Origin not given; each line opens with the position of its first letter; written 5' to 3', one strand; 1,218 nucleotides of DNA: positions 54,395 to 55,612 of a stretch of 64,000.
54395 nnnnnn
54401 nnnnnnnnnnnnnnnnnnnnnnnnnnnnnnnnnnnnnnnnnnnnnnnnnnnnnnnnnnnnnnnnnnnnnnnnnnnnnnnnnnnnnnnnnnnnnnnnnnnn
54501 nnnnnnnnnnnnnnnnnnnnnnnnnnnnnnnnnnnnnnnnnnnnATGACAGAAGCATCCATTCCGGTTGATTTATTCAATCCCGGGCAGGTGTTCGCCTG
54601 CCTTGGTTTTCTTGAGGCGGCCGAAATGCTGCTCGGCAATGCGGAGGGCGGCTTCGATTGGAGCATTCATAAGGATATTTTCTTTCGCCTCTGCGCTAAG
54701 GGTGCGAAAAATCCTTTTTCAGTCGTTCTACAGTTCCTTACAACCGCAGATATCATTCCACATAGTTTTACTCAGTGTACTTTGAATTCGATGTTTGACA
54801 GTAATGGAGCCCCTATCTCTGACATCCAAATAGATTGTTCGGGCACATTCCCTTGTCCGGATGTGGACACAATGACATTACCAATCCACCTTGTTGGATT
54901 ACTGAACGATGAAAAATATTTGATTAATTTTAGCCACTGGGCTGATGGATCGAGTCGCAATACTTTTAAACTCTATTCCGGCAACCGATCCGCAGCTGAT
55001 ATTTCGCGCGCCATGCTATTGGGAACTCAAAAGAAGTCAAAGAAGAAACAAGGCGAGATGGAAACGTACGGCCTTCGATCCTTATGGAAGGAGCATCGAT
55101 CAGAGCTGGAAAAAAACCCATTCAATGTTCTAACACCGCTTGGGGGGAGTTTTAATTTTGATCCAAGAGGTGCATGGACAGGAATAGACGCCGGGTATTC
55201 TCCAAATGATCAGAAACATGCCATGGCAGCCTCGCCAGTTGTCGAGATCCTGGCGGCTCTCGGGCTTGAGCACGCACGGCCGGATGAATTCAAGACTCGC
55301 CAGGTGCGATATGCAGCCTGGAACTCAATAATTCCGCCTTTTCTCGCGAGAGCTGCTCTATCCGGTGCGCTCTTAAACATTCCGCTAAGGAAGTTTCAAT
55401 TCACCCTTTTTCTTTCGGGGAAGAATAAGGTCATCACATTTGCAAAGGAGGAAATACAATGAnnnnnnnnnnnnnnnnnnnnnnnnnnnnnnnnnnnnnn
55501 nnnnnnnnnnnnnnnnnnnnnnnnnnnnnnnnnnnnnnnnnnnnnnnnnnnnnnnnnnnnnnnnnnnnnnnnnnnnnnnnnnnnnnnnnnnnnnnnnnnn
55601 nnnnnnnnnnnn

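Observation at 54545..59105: Compact 305-aa protein in the Cas8 slot and an 803-aa Csb2-like protein with two RAMP glycine loops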

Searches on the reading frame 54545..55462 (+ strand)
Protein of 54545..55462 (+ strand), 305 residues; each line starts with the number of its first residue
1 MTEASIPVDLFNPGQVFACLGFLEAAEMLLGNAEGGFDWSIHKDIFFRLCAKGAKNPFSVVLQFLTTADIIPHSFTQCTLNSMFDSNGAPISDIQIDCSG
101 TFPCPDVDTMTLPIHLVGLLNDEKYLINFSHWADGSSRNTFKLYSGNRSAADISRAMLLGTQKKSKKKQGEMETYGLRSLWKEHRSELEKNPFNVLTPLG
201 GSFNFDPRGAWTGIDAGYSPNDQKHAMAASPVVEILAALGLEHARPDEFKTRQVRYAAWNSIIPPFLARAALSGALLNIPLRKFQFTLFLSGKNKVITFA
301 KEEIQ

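Call 5: search_protein_families(library=pfam, proteins=[window:54545-55462:+], max_evalue=0.01)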
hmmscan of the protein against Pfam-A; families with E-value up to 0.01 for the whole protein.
window:54545-55462:+ (305 aa): 0 families

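Call 6: search_protein_families(library=ncbifam, proteins=[window:54545-55462:+], max_evalue=0.01)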
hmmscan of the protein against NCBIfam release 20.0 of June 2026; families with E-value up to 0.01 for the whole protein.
window:54545-55462:+ (305 aa): 1 family
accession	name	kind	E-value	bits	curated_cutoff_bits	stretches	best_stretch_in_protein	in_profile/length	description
TIGR04106.1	cas8c_GSU0052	equivalog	1.7e-46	159.1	125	1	4-293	2-270/282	type I-G CRISPR-associated protein Cas8g2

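Call 9: search_protein_families(library=pfam, proteins=[window:54545-55459:+], max_evalue=10)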
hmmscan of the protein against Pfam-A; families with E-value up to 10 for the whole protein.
window:54545-55459:+ (305 aa): 1 family
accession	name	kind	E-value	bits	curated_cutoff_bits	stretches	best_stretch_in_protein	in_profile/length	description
PF14415.11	DUF4424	-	0.17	11.5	27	1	97-191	50-141/306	Domain of unknown function (DUF4424)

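Call 12: search_solved_structures(query=window:54545-55459:+, max_evalue=1, show_alignments=2)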
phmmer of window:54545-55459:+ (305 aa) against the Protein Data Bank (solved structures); distinct sequences matched with E-value up to 1: 0.

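Call 25: search_protein_families(library=padloc, proteins=[window:54545-55459:+], max_evalue=0.01)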
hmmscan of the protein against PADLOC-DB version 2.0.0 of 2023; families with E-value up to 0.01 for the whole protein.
window:54545-55459:+ (305 aa): 3 families
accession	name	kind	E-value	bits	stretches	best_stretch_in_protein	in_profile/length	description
PDLC00996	Cas8g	-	4.6e-47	159.1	1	4-293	2-270/282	"CRISPR-associated protein GSU0052/csb3, Dpsyc system"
PDLC01375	Cas8g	-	8.6e-37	124.8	1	5-292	1-249/250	CAS-I-U; effector_LS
PDLC01429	Cas8g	-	7.6e-12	43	2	4-39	9-44/296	CAS-I-U; effector_LS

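Call 36: find_homologous_proteins(query=window:54545-55459:+, max_evalue=0.00001)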
Query window:54545-55459:+ (305 aa): 3154 proteins with E <= 0.00001 among 7945 candidates; the best 120 are listed.
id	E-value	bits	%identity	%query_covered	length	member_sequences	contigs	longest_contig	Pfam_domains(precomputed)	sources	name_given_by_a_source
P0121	4.1e-206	701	100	100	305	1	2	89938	-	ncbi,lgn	-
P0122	5.3e-134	464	69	100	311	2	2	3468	-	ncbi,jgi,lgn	jgi:CRISPR-associated protein Csx14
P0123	3.5e-120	419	64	100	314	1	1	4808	-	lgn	-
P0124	5.0e-120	418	62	100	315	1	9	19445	-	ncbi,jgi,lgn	-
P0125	1.1e-119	417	62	100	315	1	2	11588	-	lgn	-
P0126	6.2e-115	402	60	99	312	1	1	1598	-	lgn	-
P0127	8.8e-114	398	60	99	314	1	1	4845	-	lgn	-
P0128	3.2e-113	396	60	100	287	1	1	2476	-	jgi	jgi:CRISPR-associated protein Csb3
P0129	1.7e-111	390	59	100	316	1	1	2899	-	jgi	jgi:CRISPR-associated protein Csx14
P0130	1.7e-111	390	62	99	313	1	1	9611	-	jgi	jgi:CRISPR-associated protein Csx14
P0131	2.7e-110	386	59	99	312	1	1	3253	-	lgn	-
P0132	4.1e-110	386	59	99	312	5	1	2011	-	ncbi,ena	-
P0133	4.5e-110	386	60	99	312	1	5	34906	-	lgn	-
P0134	5.4e-110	385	59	99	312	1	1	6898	-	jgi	jgi:CRISPR-associated protein Csx14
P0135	6.4e-110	385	58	99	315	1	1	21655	-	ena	-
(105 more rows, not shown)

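Call 41: find_encoding_contigs(protein=P0121, flank=10000, max_places=3)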
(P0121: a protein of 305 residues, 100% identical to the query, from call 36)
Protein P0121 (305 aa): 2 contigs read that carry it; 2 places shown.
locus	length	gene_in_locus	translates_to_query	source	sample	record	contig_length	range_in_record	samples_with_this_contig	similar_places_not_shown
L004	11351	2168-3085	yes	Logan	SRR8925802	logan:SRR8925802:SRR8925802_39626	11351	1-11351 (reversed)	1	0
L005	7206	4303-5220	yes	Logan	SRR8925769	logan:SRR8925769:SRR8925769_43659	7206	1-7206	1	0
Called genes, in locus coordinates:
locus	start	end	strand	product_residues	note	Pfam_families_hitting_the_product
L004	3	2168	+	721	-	?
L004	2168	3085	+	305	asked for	-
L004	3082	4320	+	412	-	PF09617:Cas_GSU0053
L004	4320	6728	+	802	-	PF09609:Cas_GSU0054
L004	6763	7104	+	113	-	PF01909:NTP_transf_2, PF18765:Polbeta (weak)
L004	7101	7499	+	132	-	PF05168:HEPN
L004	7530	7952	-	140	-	PF12663:DUF3788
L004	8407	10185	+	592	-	PF01930:Cas_Cas4, PF12705:PDDEXK_1, PF01867:Cas_Cas1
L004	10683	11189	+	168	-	-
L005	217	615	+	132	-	PF25583:WCX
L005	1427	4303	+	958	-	PF00270:DEAD (weak), PF04851:ResIII (weak), PF00271:Helicase_C (faint), PF22590:Cas3-like_C_2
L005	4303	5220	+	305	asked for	-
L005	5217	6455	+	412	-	PF09617:Cas_GSU0053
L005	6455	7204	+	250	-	?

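Call 42: find_related_loci(query=A3, collection=genome_contigs, flank=10000)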
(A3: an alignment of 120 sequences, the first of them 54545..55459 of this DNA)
Query A3 (305 aa) in genome_contigs; peptide patterns used: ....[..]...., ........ (x = any residue, [..] = any of these).
600 stretches matched a pattern (row limit reached: there are more); 20 encode a relative of the query (tblastn E <= 1e-3); 20 distinct loci.
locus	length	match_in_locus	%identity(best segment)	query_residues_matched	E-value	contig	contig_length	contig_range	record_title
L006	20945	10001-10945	58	4-304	3e-115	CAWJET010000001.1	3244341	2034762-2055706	MAG: uncultured delta proteobacterium isolate MFD09222.bin.1.22 genome assembly, contig: contig_37878, whole genome shot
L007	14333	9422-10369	53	1-304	3e-102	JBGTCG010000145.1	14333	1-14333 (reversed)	MAG: Methylococcales bacterium isolate JTS-RE114 k141_10604097, whole genome shotgun sequence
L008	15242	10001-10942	53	1-304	3e-101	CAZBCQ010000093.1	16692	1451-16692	MAG TPA_asm: uncultured Terriglobales bacterium isolate SRP272529_co2_229 genome assembly, contig: NODE_5923_length_1669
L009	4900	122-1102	52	4-305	8e-101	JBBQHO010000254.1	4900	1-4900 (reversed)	MAG: Polyangiales bacterium isolate Co_metawrap_898 Cmw_898_k141_10738563_length_4900_cov_8.9866, whole genome shotgun s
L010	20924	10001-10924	53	1-304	3e-99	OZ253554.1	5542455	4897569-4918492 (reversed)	MAG: Terriglobia bacterium isolate 396977cd-f3bc-4a7a-a902-c7514da379ca genome assembly, chromosome: 1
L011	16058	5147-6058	53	1-305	2e-98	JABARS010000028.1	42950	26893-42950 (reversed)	MAG: Pseudorhodoplanes sp. isolate Bin_75R c_000000002511, whole genome shotgun sequence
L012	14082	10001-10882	51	1-303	4e-97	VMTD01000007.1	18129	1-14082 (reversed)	MAG: Methanobacteriota archaeon isolate S2_100 k141_4681, whole genome shotgun sequence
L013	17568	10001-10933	53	1-304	1e-96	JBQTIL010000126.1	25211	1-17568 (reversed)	MAG: Planctomycetaceae bacterium isolate SAR62 c_000000119469, whole genome shotgun sequence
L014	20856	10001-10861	52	1-304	2e-95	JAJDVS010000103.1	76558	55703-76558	MAG: Pseudomonadales bacterium isolate jk18x22bins.60 k141_356925, whole genome shotgun sequence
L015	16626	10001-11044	48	1-305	1e-94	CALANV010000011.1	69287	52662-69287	MAG TPA_asm: uncultured Rhodospirillales bacterium isolate SRR5251193_bin.29_CONCOCT_v1.1_MAG genome assembly, contig: E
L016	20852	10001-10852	52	1-304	6e-94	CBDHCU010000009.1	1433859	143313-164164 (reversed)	MAG: Dehalococcoidia bacterium isolate 55646556-b4c4-4674-9987-911c49b4817b genome assembly, contig: contig_7, whole gen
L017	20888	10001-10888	52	1-303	4e-92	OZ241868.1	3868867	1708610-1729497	MAG: Alphaproteobacteria bacterium isolate b4ae9bc1-5738-42e5-b173-7ca6ead8d003 genome assembly, chromosome: 1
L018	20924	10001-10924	48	1-304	2e-89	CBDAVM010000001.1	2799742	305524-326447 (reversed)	MAG: Vicinamibacterales bacterium isolate a7c2027e-4184-4f59-b936-189da53a1eb3 genome assembly, contig: contig_1, whole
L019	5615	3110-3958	51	2-303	2e-88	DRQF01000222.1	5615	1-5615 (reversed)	MAG TPA_asm: Planctomycetota bacterium isolate HyVt-576 HyVt-576_k145_660144, whole genome shotgun sequence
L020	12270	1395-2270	49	1-303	3e-86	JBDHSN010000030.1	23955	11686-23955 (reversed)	MAG: Rhodospirillales bacterium isolate AS-MESO-3CA.249 NODE_8968_length_23955_cov_6.424407, whole genome shotgun sequen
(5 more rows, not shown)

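Call 53: predict_structure(alignment_id=A3)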
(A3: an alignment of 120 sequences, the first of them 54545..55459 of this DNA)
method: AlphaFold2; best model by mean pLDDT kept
length: 305 residues; sequences in the alignment: 120
mean_pLDDT: 80.0   pTM: 0.83
mean pLDDT of the five models: 80.0, 79.8, 79.2, 77.1, 73.7
residues with pLDDT >= 90: 154; 70-90: 59; 50-70: 48; < 50: 44
segments of 3 or more residues with pLDDT < 50: 78-107, 135-141, 212-217
pLDDT, mean of each block of 10 residues (from residue 1): 96 96 97 97 92 96 95 60 45 39 47 83 88 50 59 88 66 87 97 90 72 49 74 93 88 93 97 94 90 77 85
secondary structure, 60 per line:
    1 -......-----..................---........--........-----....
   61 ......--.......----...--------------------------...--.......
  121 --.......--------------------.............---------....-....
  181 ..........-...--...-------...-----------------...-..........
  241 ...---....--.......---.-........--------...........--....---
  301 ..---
elements in order: E2-7 H13-30 E34-41 E44-51 H57-66 E69-72 E114-120 E123-129 H150-159 E160-162 E172-175 H177-190 E197-199 E227-229 H231-243 E247-250 E253-259 H265-272 E281-291 E294-297

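Call 66: search_protein_families(library=padloc, proteins=[L016:6322-7185:+, L008:13715-14563:+, L013:13725-14681:+, L018:13568-14506:+, L017:828-2462:+], max_evalue=0.01)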
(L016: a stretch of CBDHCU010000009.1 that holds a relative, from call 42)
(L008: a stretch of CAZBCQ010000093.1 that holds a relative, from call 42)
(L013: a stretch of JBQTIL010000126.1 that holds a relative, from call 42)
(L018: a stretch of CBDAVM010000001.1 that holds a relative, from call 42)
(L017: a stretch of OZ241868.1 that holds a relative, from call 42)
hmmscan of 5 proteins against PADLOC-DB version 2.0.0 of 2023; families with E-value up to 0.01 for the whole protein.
L016:6322-7185:+ (288 aa): 0 families

L008:13715-14563:+ (283 aa): 7 families
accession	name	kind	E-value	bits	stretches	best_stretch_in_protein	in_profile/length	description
PDLC01280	Cas5g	-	1.9e-36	124.1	1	30-273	159-384/384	CAS-I-U; effector_G5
PDLC01777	Cas56g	-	6e-33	112.7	1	52-279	218-428/431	-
PDLC01410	Cas56g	-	1.1e-31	108.8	1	55-281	227-430/431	CAS-I-U; effector_G5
PDLC00995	Cas56g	-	4e-29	100.3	1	66-277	267-491/492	"CRISPR-associated protein GSU0054/csb2, Dpsyc system"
PDLC01626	Cas56g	-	1e-24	85.5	1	55-276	215-411/412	CAS-I-U; effector_G5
PDLC01347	Cas5g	-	5.2e-23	80.2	1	32-276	169-373/374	CAS-I-U; effector_G5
PDLC01778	Cas56g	-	1.8e-11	42.3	1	53-277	245-447/449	-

L013:13725-14681:+ (319 aa): 7 families
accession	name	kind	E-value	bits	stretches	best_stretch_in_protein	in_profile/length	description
PDLC01280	Cas5g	-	7.3e-32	108.9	1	40-313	152-384/384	CAS-I-U; effector_G5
PDLC01410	Cas56g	-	4.3e-29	100.2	1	40-319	199-428/431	CAS-I-U; effector_G5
PDLC00995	Cas56g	-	4.8e-25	86.8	1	102-317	276-491/492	"CRISPR-associated protein GSU0054/csb2, Dpsyc system"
PDLC01777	Cas56g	-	1.8e-24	84.7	1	100-317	233-426/431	-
PDLC01347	Cas5g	-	2.3e-15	55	1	59-316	159-373/374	CAS-I-U; effector_G5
PDLC01626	Cas56g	-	1.3e-12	45.6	1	34-316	181-411/412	CAS-I-U; effector_G5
PDLC01778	Cas56g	-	9.7e-10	36.6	1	71-317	243-447/449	-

L018:13568-14506:+ (313 aa): 5 families
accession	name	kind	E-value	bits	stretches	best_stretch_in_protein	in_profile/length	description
PDLC01778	Cas56g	-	2.3e-61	206.8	1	19-309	205-447/449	-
PDLC01410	Cas56g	-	8.2e-19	66.4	1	25-309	191-426/431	CAS-I-U; effector_G5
PDLC00995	Cas56g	-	2.4e-18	64.7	1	23-309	209-491/492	"CRISPR-associated protein GSU0054/csb2, Dpsyc system"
PDLC01777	Cas56g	-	5.7e-12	43.6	1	19-309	170-426/431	-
PDLC01347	Cas5g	-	3.4e-08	31.4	1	96-308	203-373/374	CAS-I-U; effector_G5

L017:828-2462:+ (545 aa): 7 families
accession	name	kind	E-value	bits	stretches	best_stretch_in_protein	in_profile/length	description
PDLC01777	Cas56g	-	3.6e-114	380.3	1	3-539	2-429/431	-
PDLC00995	Cas56g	-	9e-88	293.7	1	2-536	1-491/492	"CRISPR-associated protein GSU0054/csb2, Dpsyc system"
PDLC01410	Cas56g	-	2.9e-80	268.9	1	2-539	1-429/431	CAS-I-U; effector_G5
PDLC01347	Cas5g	-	3.8e-37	126.7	1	25-536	10-374/374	CAS-I-U; effector_G5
PDLC01778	Cas56g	-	3.9e-29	100.6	2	138-537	112-448/449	-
PDLC01626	Cas56g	-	1e-26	92.1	1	3-536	2-412/412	CAS-I-U; effector_G5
PDLC01280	Cas5g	-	9.2e-13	46.1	1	424-532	282-384/384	CAS-I-U; effector_G5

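Call 99: list_cluster_members(proteins=[P0121, P0001, P0002, P0006])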
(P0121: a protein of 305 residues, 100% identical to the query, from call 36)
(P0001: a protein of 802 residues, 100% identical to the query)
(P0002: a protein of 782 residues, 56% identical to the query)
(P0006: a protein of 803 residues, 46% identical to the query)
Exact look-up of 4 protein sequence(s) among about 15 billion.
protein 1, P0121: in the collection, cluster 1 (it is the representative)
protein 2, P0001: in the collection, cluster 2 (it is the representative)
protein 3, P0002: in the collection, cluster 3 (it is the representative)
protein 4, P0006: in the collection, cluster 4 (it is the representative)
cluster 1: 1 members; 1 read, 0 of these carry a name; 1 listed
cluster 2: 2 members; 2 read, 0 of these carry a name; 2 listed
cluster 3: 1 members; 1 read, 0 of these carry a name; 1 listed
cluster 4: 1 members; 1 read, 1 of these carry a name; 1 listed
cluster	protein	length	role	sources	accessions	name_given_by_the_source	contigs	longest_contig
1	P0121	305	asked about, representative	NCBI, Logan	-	-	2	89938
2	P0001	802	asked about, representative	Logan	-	-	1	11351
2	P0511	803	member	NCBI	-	-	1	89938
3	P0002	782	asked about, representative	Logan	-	-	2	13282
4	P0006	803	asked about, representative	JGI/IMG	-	CRISPR-associated protein Csb2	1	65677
